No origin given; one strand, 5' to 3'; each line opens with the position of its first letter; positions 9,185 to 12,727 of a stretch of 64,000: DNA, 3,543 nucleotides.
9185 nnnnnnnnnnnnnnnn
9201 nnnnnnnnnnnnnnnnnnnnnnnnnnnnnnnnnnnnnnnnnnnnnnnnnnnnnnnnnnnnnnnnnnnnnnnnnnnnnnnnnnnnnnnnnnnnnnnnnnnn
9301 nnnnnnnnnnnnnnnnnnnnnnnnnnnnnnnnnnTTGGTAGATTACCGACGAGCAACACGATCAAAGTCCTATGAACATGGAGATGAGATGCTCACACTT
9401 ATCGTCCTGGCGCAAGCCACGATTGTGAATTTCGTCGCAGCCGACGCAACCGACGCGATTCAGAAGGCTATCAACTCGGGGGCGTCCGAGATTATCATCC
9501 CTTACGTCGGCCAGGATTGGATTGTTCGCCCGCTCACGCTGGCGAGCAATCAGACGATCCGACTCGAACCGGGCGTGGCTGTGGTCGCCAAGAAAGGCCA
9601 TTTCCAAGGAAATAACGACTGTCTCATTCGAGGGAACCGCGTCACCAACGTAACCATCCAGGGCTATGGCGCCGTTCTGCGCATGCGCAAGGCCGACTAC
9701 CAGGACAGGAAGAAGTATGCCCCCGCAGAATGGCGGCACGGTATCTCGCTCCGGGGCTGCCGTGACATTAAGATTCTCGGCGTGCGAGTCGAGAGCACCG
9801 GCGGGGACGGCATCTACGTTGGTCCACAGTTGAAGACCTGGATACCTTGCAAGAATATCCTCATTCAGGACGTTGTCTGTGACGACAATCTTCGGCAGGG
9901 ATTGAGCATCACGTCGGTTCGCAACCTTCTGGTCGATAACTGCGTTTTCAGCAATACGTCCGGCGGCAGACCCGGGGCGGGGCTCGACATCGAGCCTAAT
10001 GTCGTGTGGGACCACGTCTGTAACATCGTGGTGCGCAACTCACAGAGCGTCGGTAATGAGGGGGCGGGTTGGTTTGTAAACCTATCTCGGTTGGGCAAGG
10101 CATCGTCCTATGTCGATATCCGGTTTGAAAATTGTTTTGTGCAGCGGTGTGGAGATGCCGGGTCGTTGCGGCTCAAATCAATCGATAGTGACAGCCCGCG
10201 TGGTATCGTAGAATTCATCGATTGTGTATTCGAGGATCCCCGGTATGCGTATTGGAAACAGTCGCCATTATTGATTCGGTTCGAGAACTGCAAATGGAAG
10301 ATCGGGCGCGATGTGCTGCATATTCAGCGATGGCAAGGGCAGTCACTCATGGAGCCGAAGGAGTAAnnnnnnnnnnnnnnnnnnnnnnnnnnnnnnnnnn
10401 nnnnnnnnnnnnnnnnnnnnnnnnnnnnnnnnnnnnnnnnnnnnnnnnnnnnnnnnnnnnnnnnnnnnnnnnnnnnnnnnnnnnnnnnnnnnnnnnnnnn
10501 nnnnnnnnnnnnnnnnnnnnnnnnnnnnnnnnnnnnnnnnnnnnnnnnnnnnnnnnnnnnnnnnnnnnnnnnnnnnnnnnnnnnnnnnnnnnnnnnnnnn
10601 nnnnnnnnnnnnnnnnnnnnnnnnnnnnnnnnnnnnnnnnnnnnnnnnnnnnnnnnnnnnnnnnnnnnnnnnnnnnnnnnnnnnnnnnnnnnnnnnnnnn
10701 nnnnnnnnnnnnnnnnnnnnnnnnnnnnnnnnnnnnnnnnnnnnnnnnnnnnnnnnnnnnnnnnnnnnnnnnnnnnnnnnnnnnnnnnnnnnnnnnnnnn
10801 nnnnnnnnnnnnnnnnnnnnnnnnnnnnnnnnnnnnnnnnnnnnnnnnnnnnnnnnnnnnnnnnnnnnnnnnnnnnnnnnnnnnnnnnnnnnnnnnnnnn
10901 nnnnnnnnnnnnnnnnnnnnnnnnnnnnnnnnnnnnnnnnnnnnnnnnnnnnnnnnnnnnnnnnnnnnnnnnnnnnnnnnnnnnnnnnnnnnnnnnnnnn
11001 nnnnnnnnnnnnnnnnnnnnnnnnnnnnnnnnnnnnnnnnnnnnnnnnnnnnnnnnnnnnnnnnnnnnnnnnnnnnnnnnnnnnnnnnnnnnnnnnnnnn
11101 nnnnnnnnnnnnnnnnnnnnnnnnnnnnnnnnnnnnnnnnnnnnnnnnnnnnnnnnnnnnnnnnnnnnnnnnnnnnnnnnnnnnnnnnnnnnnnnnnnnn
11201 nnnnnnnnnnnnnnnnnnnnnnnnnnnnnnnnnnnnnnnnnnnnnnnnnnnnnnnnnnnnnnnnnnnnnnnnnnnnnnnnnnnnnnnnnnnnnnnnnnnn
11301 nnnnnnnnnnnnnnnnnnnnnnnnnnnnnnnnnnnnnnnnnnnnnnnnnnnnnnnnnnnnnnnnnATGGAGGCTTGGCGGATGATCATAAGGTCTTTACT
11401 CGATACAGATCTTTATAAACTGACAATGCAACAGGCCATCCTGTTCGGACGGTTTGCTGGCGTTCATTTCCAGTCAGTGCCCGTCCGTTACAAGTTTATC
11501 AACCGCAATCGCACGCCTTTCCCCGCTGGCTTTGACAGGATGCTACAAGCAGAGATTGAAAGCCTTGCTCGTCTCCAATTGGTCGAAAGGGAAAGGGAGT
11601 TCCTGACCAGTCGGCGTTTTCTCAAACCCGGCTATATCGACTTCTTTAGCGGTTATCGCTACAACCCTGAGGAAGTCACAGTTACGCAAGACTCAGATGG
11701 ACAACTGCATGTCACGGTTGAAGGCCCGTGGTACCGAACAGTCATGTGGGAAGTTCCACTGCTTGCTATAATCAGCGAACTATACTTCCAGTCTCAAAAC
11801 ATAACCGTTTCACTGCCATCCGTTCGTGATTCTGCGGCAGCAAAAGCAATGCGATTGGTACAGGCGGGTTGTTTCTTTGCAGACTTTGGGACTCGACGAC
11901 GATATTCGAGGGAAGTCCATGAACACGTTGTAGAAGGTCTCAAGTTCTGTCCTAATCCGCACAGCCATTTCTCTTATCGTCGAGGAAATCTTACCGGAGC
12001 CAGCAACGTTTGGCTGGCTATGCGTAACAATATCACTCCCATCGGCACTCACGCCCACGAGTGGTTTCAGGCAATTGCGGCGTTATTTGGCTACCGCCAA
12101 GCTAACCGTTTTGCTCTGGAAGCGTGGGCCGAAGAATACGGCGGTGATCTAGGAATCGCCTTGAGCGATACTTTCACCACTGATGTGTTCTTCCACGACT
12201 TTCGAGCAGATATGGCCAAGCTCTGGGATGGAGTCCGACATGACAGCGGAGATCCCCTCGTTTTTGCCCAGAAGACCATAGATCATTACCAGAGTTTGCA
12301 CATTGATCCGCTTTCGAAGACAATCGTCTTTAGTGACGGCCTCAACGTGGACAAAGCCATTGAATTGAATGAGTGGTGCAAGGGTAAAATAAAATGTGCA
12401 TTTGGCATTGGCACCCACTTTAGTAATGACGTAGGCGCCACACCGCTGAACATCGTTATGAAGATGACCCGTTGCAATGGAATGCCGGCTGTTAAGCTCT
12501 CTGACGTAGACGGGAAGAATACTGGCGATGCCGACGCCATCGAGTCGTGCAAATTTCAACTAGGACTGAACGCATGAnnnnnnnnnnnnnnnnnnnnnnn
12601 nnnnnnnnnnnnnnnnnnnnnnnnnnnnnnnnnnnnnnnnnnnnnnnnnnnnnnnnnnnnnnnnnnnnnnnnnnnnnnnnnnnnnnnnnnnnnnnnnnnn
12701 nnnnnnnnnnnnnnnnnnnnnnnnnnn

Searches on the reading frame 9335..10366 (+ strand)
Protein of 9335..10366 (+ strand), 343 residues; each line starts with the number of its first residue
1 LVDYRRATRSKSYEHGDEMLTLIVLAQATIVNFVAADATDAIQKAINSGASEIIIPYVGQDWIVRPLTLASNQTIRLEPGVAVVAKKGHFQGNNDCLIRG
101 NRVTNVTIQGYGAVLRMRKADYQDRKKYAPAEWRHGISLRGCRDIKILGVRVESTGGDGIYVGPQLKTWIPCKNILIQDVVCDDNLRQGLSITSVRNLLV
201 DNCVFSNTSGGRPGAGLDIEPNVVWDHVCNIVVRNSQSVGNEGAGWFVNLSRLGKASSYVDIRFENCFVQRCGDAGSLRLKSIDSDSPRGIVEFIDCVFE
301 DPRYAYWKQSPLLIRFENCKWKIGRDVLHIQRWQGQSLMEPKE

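Call 17: search_protein_families(library=phrogs, proteins=[window:9335-10366:+], max_evalue=0.001)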
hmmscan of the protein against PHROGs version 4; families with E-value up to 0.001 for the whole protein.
window:9335-10366:+ (343 aa): 5 families
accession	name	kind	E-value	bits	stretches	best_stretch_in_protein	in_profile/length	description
phrog_14824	-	unknown function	1.8e-19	70.4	1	36-291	236-484/719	-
phrog_2234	-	tail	9.9e-13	48.6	1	35-269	198-513/757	tail spike protein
phrog_27346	-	unknown function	2.1e-11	43.9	1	65-273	278-483/738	-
phrog_6518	-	tail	6.5e-05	22.2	0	132-208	485-555/793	tail fiber protein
phrog_34663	-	unknown function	0.00043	19.9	1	130-245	298-420/698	-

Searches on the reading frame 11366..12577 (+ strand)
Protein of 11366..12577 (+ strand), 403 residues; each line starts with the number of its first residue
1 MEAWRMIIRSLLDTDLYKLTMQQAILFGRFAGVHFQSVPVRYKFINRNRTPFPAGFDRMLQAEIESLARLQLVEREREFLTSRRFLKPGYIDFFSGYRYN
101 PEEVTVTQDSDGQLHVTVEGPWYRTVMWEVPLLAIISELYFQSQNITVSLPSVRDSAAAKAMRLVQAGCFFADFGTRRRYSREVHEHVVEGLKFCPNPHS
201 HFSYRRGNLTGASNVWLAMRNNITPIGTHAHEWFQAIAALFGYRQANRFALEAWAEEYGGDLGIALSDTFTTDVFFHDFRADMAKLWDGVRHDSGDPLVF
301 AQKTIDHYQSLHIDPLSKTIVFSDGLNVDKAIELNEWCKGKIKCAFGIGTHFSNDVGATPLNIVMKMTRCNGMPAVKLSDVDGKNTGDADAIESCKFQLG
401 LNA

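Call 17: search_protein_families(library=phrogs, proteins=[window:11366-12577:+], max_evalue=0.001)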
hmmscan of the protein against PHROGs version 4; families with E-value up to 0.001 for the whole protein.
window:11366-12577:+ (403 aa): 1 family
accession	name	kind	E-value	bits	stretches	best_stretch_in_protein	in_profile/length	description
phrog_448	-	other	3.4e-09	37.1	1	6-371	11-417/500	nicotinamide phosphoribosyl transferase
